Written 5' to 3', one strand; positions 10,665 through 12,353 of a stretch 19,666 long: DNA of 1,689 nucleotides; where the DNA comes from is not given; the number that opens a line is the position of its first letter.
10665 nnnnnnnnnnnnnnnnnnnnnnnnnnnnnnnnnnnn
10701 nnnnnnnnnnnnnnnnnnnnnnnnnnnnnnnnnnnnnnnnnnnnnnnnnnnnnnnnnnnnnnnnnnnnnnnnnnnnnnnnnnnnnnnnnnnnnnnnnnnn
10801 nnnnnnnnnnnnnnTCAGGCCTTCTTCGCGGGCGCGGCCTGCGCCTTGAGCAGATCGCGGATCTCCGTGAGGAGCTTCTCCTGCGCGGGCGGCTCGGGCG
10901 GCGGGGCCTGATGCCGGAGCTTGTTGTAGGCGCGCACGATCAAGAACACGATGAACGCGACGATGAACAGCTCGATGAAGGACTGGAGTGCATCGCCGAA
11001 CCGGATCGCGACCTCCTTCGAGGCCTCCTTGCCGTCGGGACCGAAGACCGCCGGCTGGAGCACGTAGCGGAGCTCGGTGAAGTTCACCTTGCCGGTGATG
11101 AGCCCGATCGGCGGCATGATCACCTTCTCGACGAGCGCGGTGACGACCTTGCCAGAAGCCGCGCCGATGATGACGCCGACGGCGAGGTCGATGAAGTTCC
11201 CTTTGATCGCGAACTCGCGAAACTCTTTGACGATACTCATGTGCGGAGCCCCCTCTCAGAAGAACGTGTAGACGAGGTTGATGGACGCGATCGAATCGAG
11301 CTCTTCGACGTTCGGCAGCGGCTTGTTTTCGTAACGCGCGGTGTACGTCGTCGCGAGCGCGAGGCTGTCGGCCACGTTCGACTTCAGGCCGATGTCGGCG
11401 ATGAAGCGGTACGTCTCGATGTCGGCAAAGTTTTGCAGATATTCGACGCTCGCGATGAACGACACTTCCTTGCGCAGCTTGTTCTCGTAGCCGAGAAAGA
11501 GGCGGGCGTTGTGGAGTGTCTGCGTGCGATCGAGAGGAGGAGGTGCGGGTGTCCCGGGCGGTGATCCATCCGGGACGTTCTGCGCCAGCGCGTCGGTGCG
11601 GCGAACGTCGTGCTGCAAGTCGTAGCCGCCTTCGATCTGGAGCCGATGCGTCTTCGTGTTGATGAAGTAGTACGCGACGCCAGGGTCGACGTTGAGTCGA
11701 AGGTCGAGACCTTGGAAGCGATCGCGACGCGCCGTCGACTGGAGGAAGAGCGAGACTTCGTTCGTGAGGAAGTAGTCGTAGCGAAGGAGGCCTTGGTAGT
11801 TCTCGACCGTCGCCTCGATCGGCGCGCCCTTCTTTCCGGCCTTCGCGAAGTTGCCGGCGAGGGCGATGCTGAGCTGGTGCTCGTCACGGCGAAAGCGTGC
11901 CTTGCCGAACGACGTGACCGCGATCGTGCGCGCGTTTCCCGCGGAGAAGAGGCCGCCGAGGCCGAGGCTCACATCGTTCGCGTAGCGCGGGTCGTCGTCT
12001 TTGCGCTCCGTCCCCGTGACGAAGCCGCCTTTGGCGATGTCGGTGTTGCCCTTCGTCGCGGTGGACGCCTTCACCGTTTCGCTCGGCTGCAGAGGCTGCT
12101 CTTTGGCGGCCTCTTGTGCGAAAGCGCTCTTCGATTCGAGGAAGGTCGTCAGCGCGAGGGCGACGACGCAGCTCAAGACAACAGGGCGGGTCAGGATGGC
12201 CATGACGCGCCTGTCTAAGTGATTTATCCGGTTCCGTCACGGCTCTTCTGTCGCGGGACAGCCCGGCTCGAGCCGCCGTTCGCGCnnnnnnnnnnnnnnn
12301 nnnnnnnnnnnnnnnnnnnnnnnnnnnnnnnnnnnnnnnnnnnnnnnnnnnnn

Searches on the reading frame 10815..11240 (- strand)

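Call 10: search_protein_families(library=pfam, proteins=[window:10815-11240:-], max_evalue=0.01)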
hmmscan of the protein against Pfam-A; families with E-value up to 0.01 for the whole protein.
window:10815-11240:- (141 aa): 1 family
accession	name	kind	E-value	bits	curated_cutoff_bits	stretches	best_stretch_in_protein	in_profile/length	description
PF01741.23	MscL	-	6.9e-40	136.6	27.4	1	4-132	2-123/123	Large-conductance mechanosensitive channel, MscL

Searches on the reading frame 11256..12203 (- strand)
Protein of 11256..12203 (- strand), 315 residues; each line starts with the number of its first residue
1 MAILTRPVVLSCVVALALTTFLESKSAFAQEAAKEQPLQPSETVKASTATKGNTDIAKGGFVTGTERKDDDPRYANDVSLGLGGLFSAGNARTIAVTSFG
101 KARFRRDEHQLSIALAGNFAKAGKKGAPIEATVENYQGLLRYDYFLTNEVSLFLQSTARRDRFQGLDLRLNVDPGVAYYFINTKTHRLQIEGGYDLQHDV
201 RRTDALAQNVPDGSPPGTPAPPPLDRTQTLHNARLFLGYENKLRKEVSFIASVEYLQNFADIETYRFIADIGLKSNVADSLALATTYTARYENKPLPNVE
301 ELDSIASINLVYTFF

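Call 10: search_protein_families(library=pfam, proteins=[window:11256-12203:-], max_evalue=0.01)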
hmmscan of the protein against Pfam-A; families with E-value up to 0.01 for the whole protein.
window:11256-12203:- (315 aa): 1 family
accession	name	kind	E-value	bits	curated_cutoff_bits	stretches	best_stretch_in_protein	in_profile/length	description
PF04338.18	DUF481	-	1.3e-35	123.8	21.1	1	82-314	3-210/210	Protein of unknown function, DUF481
